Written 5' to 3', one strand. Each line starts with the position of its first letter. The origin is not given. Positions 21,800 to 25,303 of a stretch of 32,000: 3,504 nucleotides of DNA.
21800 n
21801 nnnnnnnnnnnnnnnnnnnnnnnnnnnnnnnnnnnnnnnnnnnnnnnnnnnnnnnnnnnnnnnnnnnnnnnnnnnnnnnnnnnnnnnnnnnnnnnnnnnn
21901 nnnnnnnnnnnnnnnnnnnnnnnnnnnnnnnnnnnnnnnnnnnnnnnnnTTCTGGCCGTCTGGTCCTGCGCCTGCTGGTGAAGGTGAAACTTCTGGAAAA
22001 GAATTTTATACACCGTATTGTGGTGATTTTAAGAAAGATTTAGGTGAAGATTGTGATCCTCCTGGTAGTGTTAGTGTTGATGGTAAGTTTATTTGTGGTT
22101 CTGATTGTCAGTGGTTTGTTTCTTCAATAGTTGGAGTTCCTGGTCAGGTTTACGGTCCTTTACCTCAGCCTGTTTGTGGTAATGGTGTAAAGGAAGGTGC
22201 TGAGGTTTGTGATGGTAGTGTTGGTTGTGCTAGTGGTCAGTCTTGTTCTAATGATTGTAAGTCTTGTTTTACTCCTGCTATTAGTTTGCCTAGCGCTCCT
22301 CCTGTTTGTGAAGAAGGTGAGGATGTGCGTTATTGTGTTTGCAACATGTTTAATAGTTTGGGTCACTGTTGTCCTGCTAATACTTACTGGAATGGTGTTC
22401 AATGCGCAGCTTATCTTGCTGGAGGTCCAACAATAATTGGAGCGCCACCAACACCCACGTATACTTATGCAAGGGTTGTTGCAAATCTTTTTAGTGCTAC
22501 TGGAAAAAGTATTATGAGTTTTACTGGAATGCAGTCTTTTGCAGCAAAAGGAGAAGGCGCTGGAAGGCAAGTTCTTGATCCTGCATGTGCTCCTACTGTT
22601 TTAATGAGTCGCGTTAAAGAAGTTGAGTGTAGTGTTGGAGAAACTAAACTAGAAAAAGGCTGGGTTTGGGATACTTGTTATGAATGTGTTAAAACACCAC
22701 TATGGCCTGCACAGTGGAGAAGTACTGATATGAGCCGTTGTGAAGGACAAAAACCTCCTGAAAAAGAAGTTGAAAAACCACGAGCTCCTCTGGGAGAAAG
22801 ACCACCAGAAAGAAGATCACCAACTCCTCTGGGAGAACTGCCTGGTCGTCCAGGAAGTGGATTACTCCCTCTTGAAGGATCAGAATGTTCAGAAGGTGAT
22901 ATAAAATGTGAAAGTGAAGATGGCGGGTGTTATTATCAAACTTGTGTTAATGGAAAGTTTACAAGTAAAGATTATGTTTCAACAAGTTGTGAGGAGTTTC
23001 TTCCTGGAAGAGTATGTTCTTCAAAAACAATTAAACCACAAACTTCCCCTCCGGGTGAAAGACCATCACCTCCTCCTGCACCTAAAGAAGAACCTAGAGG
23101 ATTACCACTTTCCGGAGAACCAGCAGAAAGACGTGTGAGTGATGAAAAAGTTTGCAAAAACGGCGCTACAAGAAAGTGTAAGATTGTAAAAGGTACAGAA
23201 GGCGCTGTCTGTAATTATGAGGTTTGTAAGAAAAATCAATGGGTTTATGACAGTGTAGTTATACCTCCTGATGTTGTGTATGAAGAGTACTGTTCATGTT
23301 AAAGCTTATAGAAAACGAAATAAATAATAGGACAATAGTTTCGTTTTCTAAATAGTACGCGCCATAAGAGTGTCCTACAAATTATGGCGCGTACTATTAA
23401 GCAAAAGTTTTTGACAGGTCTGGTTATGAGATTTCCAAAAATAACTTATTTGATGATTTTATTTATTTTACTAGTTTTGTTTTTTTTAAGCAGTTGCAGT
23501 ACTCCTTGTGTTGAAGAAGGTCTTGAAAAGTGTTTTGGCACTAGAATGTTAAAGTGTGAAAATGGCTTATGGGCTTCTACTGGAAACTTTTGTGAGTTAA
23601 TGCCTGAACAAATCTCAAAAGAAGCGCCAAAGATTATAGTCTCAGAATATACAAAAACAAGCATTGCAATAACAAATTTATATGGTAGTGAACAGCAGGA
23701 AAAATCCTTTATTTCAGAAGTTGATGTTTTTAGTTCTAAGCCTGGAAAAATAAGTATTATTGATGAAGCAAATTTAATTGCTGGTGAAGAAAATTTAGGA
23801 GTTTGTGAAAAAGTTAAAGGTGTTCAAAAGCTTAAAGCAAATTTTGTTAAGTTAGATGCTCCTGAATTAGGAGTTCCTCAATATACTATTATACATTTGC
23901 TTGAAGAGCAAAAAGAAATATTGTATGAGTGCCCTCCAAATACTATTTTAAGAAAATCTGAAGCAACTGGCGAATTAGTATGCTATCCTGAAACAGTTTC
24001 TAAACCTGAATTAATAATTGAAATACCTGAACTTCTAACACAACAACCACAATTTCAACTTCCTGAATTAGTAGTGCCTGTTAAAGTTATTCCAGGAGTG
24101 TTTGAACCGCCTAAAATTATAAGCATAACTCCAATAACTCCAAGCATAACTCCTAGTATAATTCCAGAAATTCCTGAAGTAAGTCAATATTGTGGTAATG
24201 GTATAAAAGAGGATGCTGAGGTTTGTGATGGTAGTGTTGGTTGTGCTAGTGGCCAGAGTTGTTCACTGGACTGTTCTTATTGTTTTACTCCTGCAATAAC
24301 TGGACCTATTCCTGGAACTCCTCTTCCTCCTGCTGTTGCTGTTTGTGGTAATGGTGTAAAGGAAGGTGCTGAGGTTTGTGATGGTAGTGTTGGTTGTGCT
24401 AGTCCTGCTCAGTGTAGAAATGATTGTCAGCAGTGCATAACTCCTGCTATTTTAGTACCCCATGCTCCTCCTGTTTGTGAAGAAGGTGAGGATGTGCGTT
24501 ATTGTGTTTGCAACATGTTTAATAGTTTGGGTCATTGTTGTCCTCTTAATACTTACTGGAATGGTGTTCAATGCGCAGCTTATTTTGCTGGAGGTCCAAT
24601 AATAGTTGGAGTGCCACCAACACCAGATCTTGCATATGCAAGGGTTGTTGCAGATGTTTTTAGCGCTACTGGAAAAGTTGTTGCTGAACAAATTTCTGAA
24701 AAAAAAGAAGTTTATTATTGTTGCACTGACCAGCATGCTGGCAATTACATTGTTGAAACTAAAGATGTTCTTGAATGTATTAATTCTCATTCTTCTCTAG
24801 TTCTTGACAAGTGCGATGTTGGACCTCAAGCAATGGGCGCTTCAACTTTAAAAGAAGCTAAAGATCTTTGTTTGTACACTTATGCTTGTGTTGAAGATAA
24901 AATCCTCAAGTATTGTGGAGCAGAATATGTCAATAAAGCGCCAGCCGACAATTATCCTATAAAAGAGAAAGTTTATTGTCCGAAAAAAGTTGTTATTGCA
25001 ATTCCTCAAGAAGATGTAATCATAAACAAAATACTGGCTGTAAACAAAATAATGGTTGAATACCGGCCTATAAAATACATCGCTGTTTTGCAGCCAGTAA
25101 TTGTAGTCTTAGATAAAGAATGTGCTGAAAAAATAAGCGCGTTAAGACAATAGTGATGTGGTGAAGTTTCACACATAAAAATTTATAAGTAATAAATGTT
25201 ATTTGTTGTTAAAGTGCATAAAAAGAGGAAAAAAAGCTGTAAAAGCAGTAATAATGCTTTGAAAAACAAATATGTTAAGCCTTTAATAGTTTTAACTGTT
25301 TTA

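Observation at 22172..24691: Mosaic identity between paralogues A and B: exact 63-nt and 71-nt blocks flank an equal-length 60-nt divergent cassette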

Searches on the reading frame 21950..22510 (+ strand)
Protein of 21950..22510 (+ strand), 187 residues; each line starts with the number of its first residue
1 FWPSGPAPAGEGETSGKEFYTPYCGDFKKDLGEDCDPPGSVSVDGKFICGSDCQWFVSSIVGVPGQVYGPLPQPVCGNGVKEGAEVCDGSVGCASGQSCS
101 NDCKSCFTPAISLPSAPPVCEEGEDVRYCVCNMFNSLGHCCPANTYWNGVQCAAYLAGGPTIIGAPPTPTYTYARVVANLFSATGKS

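Call 38: search_protein_families(library=pfam, proteins=[window:21950-22510:+], max_evalue=10)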
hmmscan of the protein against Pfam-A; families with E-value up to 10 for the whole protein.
window:21950-22510:+ (187 aa): 0 families

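Call 39: search_protein_families(library=ncbifam, proteins=[window:21950-22510:+], max_evalue=10)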
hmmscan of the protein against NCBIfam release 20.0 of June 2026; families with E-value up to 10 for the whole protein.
window:21950-22510:+ (187 aa): 1 family
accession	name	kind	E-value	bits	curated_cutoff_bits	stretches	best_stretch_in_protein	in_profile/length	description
TIGR02232.1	myxo_disulf_rpt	repeat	1.4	8.8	20.8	1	22-54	2-31/38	cysteine-rich acidic repeat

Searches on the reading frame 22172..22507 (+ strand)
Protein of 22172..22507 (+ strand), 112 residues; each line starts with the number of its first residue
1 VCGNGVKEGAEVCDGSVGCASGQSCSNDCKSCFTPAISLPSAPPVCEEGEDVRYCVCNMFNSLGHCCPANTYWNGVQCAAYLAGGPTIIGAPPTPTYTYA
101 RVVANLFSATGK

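Call 34: find_related_loci(query=A2, collection=genome_contigs, flank=10000)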
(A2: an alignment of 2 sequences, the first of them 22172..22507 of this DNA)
Query A2 (112 aa) in genome_contigs; peptide patterns used: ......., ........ (x = any residue, [..] = any of these).
200 stretches matched a pattern; 13 encode a relative of the query (tblastn E <= 1e-3); 12 distinct loci.
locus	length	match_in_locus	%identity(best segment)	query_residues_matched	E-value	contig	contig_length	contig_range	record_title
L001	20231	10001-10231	52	1-42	7e-6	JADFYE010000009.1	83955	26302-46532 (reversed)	MAG: Candidatus Omnitrophota bacterium isolate nDJH6bin14 nDJH6_bin14_NODE_9_length_83955_cov_7.033438, whole genome sho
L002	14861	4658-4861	33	1-68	3e-5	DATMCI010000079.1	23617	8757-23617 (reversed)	MAG TPA_asm: Kofleriaceae bacterium isolate SMAG_U13378 k141_1488784, whole genome shotgun sequence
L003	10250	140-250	59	1-29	3e-5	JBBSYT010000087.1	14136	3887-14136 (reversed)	MAG: Nanoarchaeota archaeon isolate H51-bin127_1 H51_bin127_1_000000000087, whole genome shotgun sequence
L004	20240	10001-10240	37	1-75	2e-5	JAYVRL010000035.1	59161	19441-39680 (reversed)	MAG: Candidatus Peribacteria bacterium isolate GL73_DN_concoct_161 GL73_DN_concoct_161_34, whole genome shotgun sequence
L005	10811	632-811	48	1-47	3e-5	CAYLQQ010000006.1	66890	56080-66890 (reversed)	MAG TPA_asm: uncultured Pseudomonadales bacterium isolate SRP263991_co4_510 genome assembly, contig: NODE_317_length_668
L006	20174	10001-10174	39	1-57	5e-5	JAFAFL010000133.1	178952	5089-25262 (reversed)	MAG: Proteobacteria bacterium isolate OH_SBlB_171 k127_836576, whole genome shotgun sequence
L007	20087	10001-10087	54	1-35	7e-5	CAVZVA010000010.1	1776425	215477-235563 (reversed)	MAG: uncultured delta proteobacterium isolate MFD02416.bin.1.77 genome assembly, contig: contig_7123, whole genome shotg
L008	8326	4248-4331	62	1-29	7e-5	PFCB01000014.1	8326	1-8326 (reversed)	MAG: Candidatus Magasanikbacteria bacterium CG10_big_fil_rev_8_21_14_0_10_47_10 CG10_8_21_14_0.10_scaffold_9644_c, whole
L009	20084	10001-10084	55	1-29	9e-5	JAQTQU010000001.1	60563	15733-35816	MAG: Candidatus Peribacteraceae bacterium isolate STB_147 NODE_1019_length_60563_cov_3.577785_Sandtown_B, whole genome s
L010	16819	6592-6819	43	1-49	7e-5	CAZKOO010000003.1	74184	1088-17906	MAG TPA_asm: uncultured Candidatus Peribacteria bacterium isolate SRP150892_co2_16 genome assembly, contig: NODE_316_len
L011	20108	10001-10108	53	1-38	9e-5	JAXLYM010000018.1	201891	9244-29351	MAG: Polyangiaceae bacterium isolate STL-MYX13 C2.77.fa-18, whole genome shotgun sequence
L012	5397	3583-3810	34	1-75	1e-4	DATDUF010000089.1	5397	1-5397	MAG TPA_asm: Candidatus Nanoarchaeia archaeon isolate SMAG_U8050 k141_2437714, whole genome shotgun sequence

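Call 43: find_related_loci(query=A2, collection=metagenome_contigs, flank=10000)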
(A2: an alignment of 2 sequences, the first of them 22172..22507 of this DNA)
Query A2 (112 aa) in metagenome_contigs; peptide patterns used: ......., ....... (x = any residue, [..] = any of these).
147 stretches matched a pattern, but none encodes a relative of the query by tblastn (E <= 1e-3).

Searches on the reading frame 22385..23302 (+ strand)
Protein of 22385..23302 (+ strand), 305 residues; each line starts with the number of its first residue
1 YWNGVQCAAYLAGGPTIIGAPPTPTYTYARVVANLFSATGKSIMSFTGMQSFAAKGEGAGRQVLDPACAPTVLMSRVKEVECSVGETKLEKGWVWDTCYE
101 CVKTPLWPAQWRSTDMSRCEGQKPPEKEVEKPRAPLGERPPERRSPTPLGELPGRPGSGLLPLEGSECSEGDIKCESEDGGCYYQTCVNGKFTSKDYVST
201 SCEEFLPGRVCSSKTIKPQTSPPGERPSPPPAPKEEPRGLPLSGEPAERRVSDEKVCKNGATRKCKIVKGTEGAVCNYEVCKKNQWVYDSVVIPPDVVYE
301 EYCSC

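Call 77: find_encoding_contigs(protein=window:22385-23302:+, flank=10000, max_places=10)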
Protein window:22385-23302:+ (305 aa): no gene with exactly this product is on record in the collection.

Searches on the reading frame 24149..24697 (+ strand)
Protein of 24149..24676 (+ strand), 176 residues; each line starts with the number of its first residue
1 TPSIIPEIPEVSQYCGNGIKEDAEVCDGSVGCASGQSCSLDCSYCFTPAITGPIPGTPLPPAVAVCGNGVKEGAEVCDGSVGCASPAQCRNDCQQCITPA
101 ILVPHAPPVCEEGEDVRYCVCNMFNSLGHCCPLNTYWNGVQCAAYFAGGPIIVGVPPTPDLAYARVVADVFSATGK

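Call 38: search_protein_families(library=pfam, proteins=[window:24149-24676:+], max_evalue=10)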
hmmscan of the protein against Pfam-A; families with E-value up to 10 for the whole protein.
window:24149-24676:+ (176 aa): 1 family
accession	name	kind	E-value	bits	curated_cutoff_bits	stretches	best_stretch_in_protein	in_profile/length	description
PF04055.27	Radical_SAM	-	0.27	11.8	29.5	1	36-61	5-30/166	Radical SAM superfamily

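Call 39: search_protein_families(library=ncbifam, proteins=[window:24149-24676:+], max_evalue=10)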
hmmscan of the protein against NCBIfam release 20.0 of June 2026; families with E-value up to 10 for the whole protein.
window:24149-24676:+ (176 aa): 1 family
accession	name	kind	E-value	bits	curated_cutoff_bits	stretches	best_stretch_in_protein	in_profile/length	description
TIGR02232.1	myxo_disulf_rpt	repeat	0.5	10.2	20.8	1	13-43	2-31/38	cysteine-rich acidic repeat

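Call 59: search_solved_structures(query=window:24149-24676:+, max_evalue=10)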
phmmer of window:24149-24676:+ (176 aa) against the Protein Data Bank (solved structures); distinct sequences matched with E-value up to 10: 2.
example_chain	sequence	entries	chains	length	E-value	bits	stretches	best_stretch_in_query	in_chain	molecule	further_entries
3j9m_A3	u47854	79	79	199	0.45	13.7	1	43-92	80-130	mS38 | Aurora kinase A-interacting protein | Small ribosomal subunit protein mS38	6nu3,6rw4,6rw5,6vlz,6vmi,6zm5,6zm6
2prx_A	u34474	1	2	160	0.53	13.4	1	114-170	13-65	Thioesterase superfamily protein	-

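Call 67: predict_structure(alignment_id=A3)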
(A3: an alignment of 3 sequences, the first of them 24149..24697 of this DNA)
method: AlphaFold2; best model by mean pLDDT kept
length: 183 residues; sequences in the alignment: 3
mean_pLDDT: 36.8   pTM: 0.21
mean pLDDT of the five models: 36.8, 35.6, 32.0, 30.9, 30.5
residues with pLDDT >= 90: 0; 70-90: 0; 50-70: 21; < 50: 162
segments of 3 or more residues with pLDDT < 50: 1-14, 18-29, 47-91, 93-183
pLDDT, mean of each block of 10 residues (from residue 1): 27 45 45 54 48 27 39 39 45 45 30 32 34 37 32 30 28 27 27
secondary structure, 60 per line:
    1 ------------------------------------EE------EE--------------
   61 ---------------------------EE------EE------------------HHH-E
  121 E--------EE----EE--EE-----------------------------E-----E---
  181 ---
elements in order:

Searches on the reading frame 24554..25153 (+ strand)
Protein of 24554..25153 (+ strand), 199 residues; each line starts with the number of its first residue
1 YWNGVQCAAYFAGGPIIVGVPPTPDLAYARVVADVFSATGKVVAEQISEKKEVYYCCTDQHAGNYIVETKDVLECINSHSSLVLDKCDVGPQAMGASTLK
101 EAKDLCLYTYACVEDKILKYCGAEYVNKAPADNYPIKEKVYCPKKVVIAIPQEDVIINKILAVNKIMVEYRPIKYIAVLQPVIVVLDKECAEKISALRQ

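Call 78: find_encoding_contigs(protein=window:24554-25153:+, flank=10000, max_places=10)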
Protein window:24554-25153:+ (199 aa): no gene with exactly this product is on record in the collection.
